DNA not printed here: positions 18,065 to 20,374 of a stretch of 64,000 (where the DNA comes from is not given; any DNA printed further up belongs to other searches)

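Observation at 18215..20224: Fused ArsS (radical SAM) - ArsM (arsenite methyltransferase) gene at the end of an nrnA/GT operon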

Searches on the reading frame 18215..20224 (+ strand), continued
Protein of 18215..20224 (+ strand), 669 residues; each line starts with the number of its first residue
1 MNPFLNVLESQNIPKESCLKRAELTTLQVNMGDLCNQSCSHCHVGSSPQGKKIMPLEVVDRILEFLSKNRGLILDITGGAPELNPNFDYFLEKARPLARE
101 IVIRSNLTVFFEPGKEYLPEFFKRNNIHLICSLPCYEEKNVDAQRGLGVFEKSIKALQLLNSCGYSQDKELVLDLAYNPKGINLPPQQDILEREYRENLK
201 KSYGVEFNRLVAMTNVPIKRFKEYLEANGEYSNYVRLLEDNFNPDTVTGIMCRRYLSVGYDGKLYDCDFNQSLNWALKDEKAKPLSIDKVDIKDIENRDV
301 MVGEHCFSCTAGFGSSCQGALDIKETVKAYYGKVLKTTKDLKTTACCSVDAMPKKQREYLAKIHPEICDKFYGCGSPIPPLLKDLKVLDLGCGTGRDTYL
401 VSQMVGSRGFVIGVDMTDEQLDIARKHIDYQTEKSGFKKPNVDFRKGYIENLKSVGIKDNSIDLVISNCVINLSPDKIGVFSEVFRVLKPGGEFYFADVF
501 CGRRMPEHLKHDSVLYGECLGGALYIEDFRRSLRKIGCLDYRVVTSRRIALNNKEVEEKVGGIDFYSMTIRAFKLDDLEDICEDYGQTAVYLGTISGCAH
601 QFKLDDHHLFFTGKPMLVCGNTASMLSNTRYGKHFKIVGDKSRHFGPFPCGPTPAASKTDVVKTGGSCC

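Call 44: search_protein_families(library=ncbifam, proteins=[P0121, P0132, P0148, P0178, P0167, P0184, P0141, P0187, P0223, P0219], max_evalue=1e-10)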
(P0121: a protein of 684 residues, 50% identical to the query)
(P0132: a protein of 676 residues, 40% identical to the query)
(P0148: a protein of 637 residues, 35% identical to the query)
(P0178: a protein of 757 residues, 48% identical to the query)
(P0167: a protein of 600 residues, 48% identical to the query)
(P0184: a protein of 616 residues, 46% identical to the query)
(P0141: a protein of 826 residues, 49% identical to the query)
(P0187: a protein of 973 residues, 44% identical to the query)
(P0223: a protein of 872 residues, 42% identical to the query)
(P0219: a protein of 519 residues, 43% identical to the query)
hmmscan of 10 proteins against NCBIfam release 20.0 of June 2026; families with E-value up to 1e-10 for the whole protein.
P0121 (684 aa): 16 families
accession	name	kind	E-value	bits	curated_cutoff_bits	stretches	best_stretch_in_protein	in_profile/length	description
TIGR04167.1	rSAM_SeCys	equivalog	4.2e-120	400.5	300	1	382-681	3-303/303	arsenosugar biosynthesis radical SAM (seleno)protein ArsS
NF008823.0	PRK11873.1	subfamily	3.7e-51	174.2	263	1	2-243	2-245/272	arsenite methyltransferase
NF040538.1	methyl_ArsM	equivalog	1.6e-44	152.5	500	2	141-284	167-305/356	arsinothricin biosynthesis methyltransferase ArsM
NF047649.1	MTase_UXPK_star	exception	2e-34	118.9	460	1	28-222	36-223/283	methyltransferase/UXPK-star double selenoprotein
NF041537.1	ArsM_AhpD_UU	exception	8e-34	116.9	510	1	3-229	9-229/345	arsenite methyltransferase/AhpD domain selenoprotein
NF038099.1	AsSugarArsM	exception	1.5e-33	116.3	400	1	30-314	20-302/321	arsenosugar biosynthesis arsenite methyltransferase ArsM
NF041536.1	ArsM_DUF2284_UU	exception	2.8e-32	111.7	575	1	3-230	9-230/459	arsenite methyltransferase/DUF2284 domain selenoprotein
NF045667.1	MTase_DVU1556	equivalog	3.6e-18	65.8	155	1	67-219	22-157/213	DVU_1556 family methyltransferase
NF040539.1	AST_met_ArsM_2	exception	1.1e-15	58.2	240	1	70-213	59-196/262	putative arsinothricin biosynthesis methyltransferase ArsM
TIGR02072.1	BioC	equivalog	4.6e-14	52.8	184.95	1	70-185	37-137/244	malonyl-ACP O-methyltransferase BioC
NF001244.0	PRK00216.1-5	equivalog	2.9e-13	49.7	216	1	69-183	50-156/236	bifunctional demethylmenaquinone methyltransferase/2-methoxy-6-polyprenyl-1,4-benzoquinol methylase UbiE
NF043040.1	corrin_prot_MT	hypoth_equivalog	3.3e-12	46.3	180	1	67-188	41-155/216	corrinoid protein-associated methyltransferase CpaM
TIGR01983.1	UbiG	equivalog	2.6e-11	43.3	102.95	1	64-183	46-154/228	bifunctional 2-polyprenyl-6-hydroxyphenol methylase/3-demethylubiquinol 3-O-methyltransferase UbiG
TIGR02752.1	MenG_heptapren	equivalog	3.2e-11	43.2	419.85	1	67-178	45-147/231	demethylmenaquinone methyltransferase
TIGR01934.1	MenG_MenH_UbiE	subfamily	3.3e-11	42.9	158.35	1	68-184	40-145/223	ubiquinone/menaquinone biosynthesis methyltransferase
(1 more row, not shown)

P0132 (676 aa): 12 families
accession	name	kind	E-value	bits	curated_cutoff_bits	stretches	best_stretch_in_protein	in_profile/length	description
NF040538.1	methyl_ArsM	equivalog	7e-100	334.6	500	1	19-340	25-348/356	arsinothricin biosynthesis methyltransferase ArsM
TIGR04167.1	rSAM_SeCys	equivalog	3e-89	299.2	300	1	379-675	2-303/303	arsenosugar biosynthesis radical SAM (seleno)protein ArsS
NF008823.0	PRK11873.1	subfamily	1e-52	179.3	263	2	162-255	142-233/272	arsenite methyltransferase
NF038099.1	AsSugarArsM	exception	9.5e-44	149.9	400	1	162-331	130-308/321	arsenosugar biosynthesis arsenite methyltransferase ArsM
NF041537.1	ArsM_AhpD_UU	exception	4.5e-33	114.5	510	2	160-252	139-229/345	arsenite methyltransferase/AhpD domain selenoprotein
NF047649.1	MTase_UXPK_star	exception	2.4e-30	105.5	460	2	156-250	135-228/283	methyltransferase/UXPK-star double selenoprotein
NF041536.1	ArsM_DUF2284_UU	exception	5.6e-27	94.2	575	2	161-251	140-228/459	arsenite methyltransferase/DUF2284 domain selenoprotein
NF040539.1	AST_met_ArsM_2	exception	1.7e-19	70.7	240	1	164-253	126-213/262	putative arsinothricin biosynthesis methyltransferase ArsM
NF045667.1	MTase_DVU1556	equivalog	4.4e-17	62.3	155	1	157-247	75-162/213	DVU_1556 family methyltransferase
NF001244.0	PRK00216.1-5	equivalog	6.4e-13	48.5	216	0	56-130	48-119/236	bifunctional demethylmenaquinone methyltransferase/2-methoxy-6-polyprenyl-1,4-benzoquinol methylase UbiE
TIGR04317.1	W_rSAM_matur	equivalog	1.7e-12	47.1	380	1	387-527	6-148/349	tungsten cofactor oxidoreductase radical SAM maturase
NF043040.1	corrin_prot_MT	hypoth_equivalog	6.5e-11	42.1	180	0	54-103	39-85/216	corrinoid protein-associated methyltransferase CpaM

P0148 (637 aa): 11 families
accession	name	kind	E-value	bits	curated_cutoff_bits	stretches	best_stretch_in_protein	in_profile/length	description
TIGR04167.1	rSAM_SeCys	equivalog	8.3e-102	340.5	300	1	336-636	3-303/303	arsenosugar biosynthesis radical SAM (seleno)protein ArsS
NF047649.1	MTase_UXPK_star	exception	2.8e-13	49.5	460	0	18-176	46-224/283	methyltransferase/UXPK-star double selenoprotein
NF008823.0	PRK11873.1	subfamily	5e-13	49.1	263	1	94-187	142-235/272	arsenite methyltransferase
NF041537.1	ArsM_AhpD_UU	exception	6.5e-13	48.2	510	0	90-183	137-230/345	arsenite methyltransferase/AhpD domain selenoprotein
TIGR03962.1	mycofact_rSAM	equivalog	2e-12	47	265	1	341-481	12-149/339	mycofactocin radical SAM maturase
NF045667.1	MTase_DVU1556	equivalog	6.8e-12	45.3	155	1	90-175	76-160/213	DVU_1556 family methyltransferase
NF040538.1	methyl_ArsM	equivalog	7.9e-12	45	500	0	94-181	167-255/356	arsinothricin biosynthesis methyltransferase ArsM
NF049973.1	radical_Rv1681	equivalog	1.1e-11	44.2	380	1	346-481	77-211/326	Rv1681 family radical SAM protein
NF050035.1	rSAM_WgK_link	exception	1.5e-11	43.9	650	1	341-479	9-146/367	radical SAM/SPASM peptide maturase WgkB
TIGR02666.1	moaA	equivalog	3.5e-11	42.7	284.05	1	343-427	12-104/336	GTP 3',8-cyclase MoaA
NF045574.1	sacti_mat_StsB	exception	3.9e-11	42.5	625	1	330-480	85-232/466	StsB family radical SAM/SPASM domain sactipeptide maturase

P0178 (757 aa): 2 families
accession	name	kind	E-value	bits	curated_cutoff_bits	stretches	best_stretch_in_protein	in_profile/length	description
TIGR04167.1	rSAM_SeCys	equivalog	4.4e-127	423.5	300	1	430-730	3-303/303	arsenosugar biosynthesis radical SAM (seleno)protein ArsS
TIGR03962.1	mycofact_rSAM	equivalog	2.8e-11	43.2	265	1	437-575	14-149/339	mycofactocin radical SAM maturase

P0167 (600 aa): 2 families
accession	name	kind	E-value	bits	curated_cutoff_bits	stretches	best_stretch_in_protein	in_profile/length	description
TIGR04167.1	rSAM_SeCys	equivalog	1.2e-125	418.8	300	1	224-533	4-303/303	arsenosugar biosynthesis radical SAM (seleno)protein ArsS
TIGR03962.1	mycofact_rSAM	equivalog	5.8e-11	42.2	265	0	232-368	16-149/339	mycofactocin radical SAM maturase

P0184 (616 aa): 8 families
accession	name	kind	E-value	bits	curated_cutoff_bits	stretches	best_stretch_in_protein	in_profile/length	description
TIGR04167.1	rSAM_SeCys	equivalog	1.5e-123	411.9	300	1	319-613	5-302/303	arsenosugar biosynthesis radical SAM (seleno)protein ArsS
NF050035.1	rSAM_WgK_link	exception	9.1e-13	47.9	650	1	324-470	11-156/367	radical SAM/SPASM peptide maturase WgkB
TIGR02666.1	moaA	equivalog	3.6e-12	45.9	284.05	1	321-409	9-105/336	GTP 3',8-cyclase MoaA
TIGR02668.1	moaA_archaeal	equivalog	7.2e-12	44.9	325.25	1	320-409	8-99/303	GTP 3',8-cyclase MoaA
NF001199.0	PRK00164.2-1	equivalog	3.8e-11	42.7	231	1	320-411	10-103/308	GTP 3',8-cyclase MoaA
NF012164.0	AlbA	equivalog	5.8e-11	41.5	850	1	300-461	92-251/442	subtilosin maturase AlbA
NF049973.1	radical_Rv1681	equivalog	6.3e-11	41.8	380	1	331-464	81-213/326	Rv1681 family radical SAM protein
TIGR03962.1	mycofact_rSAM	equivalog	7.1e-11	41.9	265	0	324-462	14-149/339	mycofactocin radical SAM maturase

P0141 (826 aa): 8 families
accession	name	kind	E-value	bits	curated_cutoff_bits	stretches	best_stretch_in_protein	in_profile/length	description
NF008823.0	PRK11873.1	subfamily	3.2e-43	148.2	263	1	497-704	55-239/272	arsenite methyltransferase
NF040538.1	methyl_ArsM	equivalog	4e-42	144.7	500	2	607-792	167-342/356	arsinothricin biosynthesis methyltransferase ArsM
NF041537.1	ArsM_AhpD_UU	exception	6.5e-25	87.6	510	1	494-689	50-223/345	arsenite methyltransferase/AhpD domain selenoprotein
NF047649.1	MTase_UXPK_star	exception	8.1e-23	80.8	460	1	493-687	50-222/283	methyltransferase/UXPK-star double selenoprotein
NF041536.1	ArsM_DUF2284_UU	exception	4.7e-22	78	575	1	492-688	48-222/459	arsenite methyltransferase/DUF2284 domain selenoprotein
NF038099.1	AsSugarArsM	exception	2.4e-21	76.2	400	1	503-787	41-307/321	arsenosugar biosynthesis arsenite methyltransferase ArsM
NF045667.1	MTase_DVU1556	equivalog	9.5e-13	48.1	155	1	524-688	21-160/213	DVU_1556 family methyltransferase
NF040539.1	AST_met_ArsM_2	exception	1.5e-11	44.6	240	1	524-682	55-199/262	putative arsinothricin biosynthesis methyltransferase ArsM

P0187 (973 aa): 8 families
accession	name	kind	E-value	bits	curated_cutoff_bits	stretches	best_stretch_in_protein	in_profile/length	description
NF008823.0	PRK11873.1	subfamily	7.4e-41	140.4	263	1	203-384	52-226/272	arsenite methyltransferase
NF040538.1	methyl_ArsM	equivalog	1.3e-38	133.1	500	2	205-294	39-127/356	arsinothricin biosynthesis methyltransferase ArsM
NF041537.1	ArsM_AhpD_UU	exception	1.7e-27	96.1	510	1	206-388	53-229/345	arsenite methyltransferase/AhpD domain selenoprotein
NF041536.1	ArsM_DUF2284_UU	exception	2.5e-26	92.1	575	1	203-387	50-228/459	arsenite methyltransferase/DUF2284 domain selenoprotein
NF047649.1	MTase_UXPK_star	exception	3.4e-23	82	460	1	204-382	52-224/283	methyltransferase/UXPK-star double selenoprotein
NF038099.1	AsSugarArsM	exception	1.5e-13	50.7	400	1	207-442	36-270/321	arsenosugar biosynthesis arsenite methyltransferase ArsM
NF040539.1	AST_met_ArsM_2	exception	1.6e-12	47.8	240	1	229-387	58-211/262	putative arsinothricin biosynthesis methyltransferase ArsM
NF045667.1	MTase_DVU1556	equivalog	2.1e-11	43.7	155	1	228-382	23-161/213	DVU_1556 family methyltransferase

P0223 (872 aa): 6 families
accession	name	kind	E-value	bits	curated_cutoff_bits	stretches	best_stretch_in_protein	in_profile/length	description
NF008823.0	PRK11873.1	subfamily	4.1e-37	128.2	263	1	264-447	50-226/272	arsenite methyltransferase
NF040538.1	methyl_ArsM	equivalog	8.3e-31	107.4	500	2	267-350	38-120/356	arsinothricin biosynthesis methyltransferase ArsM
NF041536.1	ArsM_DUF2284_UU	exception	5.7e-26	90.9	575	1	264-450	48-228/459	arsenite methyltransferase/DUF2284 domain selenoprotein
NF041537.1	ArsM_AhpD_UU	exception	7.4e-25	87.4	510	1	265-451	49-229/345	arsenite methyltransferase/AhpD domain selenoprotein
NF047649.1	MTase_UXPK_star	exception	3.4e-21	75.5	460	1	263-445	48-224/283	methyltransferase/UXPK-star double selenoprotein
NF038099.1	AsSugarArsM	exception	2e-11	43.6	400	1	269-464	35-232/321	arsenosugar biosynthesis arsenite methyltransferase ArsM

P0219 (519 aa): 2 families
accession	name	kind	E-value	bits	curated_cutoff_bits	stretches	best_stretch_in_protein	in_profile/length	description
TIGR04167.1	rSAM_SeCys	equivalog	1.5e-120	402.1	300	1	213-518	2-303/303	arsenosugar biosynthesis radical SAM (seleno)protein ArsS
NF045733.1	StyMonoxStyB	equivalog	2.5e-11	43.8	200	1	24-156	13-135/150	styrene monooxygenase NADH-dependent flavin reductase subunit StyB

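Call 58: search_protein_families(library=pfam, proteins=[L017:4043-6229:+, L054:5882-7360:+, L071:6572-7903:+, L076:10272-11636:+], max_evalue=1e-8)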
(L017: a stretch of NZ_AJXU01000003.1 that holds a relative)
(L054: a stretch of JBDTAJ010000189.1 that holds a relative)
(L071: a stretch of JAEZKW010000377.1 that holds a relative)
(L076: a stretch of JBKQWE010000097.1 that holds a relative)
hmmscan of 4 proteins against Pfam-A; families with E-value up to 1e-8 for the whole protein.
L017:4043-6229:+ (729 aa): 5 families
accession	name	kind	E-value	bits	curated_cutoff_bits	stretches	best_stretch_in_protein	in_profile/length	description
PF07992.20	Pyr_redox_2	-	5e-57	194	26.1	1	259-573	2-291/291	Pyridine nucleotide-disulphide oxidoreductase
PF02852.28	Pyr_redox_dim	-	2.9e-28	98.7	25.3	1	595-703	1-109/110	Pyridine nucleotide-disulphide oxidoreductase, dimerisation domain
PF09335.16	VTT_dom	-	2.4e-22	80.1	33.9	1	88-204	2-122/123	VTT domain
PF00070.33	Pyr_redox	-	4.2e-22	78.9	22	1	424-496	1-75/82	Pyridine nucleotide-disulphide oxidoreductase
PF13738.12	Pyr_redox_3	-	5.9e-09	36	30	0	375-557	115-305/305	Pyridine nucleotide-disulphide oxidoreductase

L054:5882-7360:+ (493 aa): 1 family
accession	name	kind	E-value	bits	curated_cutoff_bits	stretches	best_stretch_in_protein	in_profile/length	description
PF09837.15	DUF2064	-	2.6e-17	63.2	25.8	1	318-422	16-119/120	Uncharacterized protein conserved in bacteria (DUF2064)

L071:6572-7903:+ (444 aa): 2 families
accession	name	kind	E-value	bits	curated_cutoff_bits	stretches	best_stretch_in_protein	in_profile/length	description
PF09837.15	DUF2064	-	1.6e-31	109.1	25.8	1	61-174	6-120/120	Uncharacterized protein conserved in bacteria (DUF2064)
PF00535.33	Glycos_transf_2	-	3.7e-23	82.7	23.3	1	225-341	1-128/168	Glycosyl transferase family 2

L076:10272-11636:+ (455 aa): 2 families
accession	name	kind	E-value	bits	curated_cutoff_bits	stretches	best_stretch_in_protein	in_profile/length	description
PF09837.15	DUF2064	-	3e-38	130.8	25.8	1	60-176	3-120/120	Uncharacterized protein conserved in bacteria (DUF2064)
PF00535.33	Glycos_transf_2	-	1.6e-13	51.4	23.3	1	229-318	1-99/168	Glycosyl transferase family 2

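Call 61: list_cluster_members(proteins=[P0121, P0122, P0123, P0124, P0126, P0132, P0148, P0129, P0133, P0231])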
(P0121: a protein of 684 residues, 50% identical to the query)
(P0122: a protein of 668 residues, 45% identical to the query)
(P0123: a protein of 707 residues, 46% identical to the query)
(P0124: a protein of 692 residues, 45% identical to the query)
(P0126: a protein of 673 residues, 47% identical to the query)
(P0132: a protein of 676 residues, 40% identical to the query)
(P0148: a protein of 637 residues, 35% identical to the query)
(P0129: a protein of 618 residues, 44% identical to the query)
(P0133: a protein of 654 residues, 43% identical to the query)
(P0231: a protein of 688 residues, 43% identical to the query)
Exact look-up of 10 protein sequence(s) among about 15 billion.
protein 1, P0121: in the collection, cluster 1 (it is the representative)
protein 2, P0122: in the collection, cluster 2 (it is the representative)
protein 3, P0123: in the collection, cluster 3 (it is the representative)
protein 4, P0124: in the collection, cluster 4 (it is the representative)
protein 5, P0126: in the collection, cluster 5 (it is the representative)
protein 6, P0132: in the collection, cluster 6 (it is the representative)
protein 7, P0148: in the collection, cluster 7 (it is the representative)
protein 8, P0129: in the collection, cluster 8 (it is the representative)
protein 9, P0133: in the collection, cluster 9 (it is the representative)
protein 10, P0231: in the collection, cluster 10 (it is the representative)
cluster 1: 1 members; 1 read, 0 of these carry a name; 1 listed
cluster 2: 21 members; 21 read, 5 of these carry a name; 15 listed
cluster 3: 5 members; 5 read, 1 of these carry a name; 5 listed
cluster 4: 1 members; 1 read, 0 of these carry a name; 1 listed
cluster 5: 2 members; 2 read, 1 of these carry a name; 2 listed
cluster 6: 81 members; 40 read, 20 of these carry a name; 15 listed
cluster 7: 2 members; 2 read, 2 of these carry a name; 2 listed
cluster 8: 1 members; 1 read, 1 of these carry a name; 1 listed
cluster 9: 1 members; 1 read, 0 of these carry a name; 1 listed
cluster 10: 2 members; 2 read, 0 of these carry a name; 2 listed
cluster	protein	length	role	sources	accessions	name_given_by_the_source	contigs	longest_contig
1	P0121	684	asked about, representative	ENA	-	-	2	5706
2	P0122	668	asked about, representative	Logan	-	-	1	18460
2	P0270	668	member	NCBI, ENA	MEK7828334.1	MAG: arsenosugar biosynthesis radical SAM (seleno)protein ArsS [Deltaproteobacteria ...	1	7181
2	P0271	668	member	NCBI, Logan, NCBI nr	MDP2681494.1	MAG: arsenosugar biosynthesis radical SAM protein ArsS [Deltaproteobacteria bacterium] | arsenosugar biosynthesis radical SAM protein ArsS [Deltaproteobacteria bacterium]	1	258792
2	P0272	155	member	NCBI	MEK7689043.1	MAG: methyltransferase type 11, partial [Deltaproteobacteria bacterium]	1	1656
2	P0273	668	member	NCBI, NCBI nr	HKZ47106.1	MAG TPA: arsenosugar biosynthesis radical SAM (seleno)protein ArsS ... | arsenosugar biosynthesis radical SAM (seleno)protein ArsS [Thermodesulfobacteriota ...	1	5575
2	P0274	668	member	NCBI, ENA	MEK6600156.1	MAG: arsenosugar biosynthesis radical SAM (seleno)protein ArsS [Deltaproteobacteria ...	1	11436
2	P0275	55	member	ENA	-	-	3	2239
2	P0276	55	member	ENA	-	-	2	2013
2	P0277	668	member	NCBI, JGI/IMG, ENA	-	-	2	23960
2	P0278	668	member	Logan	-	-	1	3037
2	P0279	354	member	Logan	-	-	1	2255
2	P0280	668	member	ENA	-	-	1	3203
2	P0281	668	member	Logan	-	-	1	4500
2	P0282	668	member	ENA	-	-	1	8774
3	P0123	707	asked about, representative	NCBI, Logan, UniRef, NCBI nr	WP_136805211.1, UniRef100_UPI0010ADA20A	arsenosugar biosynthesis radical SAM (seleno)protein ArsS [Desulfosediminicola ... | arsenosugar biosynthesis radical SAM (seleno)protein ArsS n=1 Tax=Desulfosediminicola ...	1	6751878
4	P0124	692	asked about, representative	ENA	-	-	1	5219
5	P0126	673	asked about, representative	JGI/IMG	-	-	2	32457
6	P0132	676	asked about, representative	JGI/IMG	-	radical SAM/Cys-rich protein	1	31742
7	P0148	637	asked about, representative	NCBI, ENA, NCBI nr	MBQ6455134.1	MAG: arsenosugar biosynthesis radical SAM protein ArsS [Eggerthellaceae bacterium] | arsenosugar biosynthesis radical SAM protein ArsS [Eggerthellaceae bacterium]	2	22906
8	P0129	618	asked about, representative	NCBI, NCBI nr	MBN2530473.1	MAG: methyltransferase domain-containing protein, partial [Deltaproteobacteria bacterium] | methyltransferase domain-containing protein [Deltaproteobacteria bacterium]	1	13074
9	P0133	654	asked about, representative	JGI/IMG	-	-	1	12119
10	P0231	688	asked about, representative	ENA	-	-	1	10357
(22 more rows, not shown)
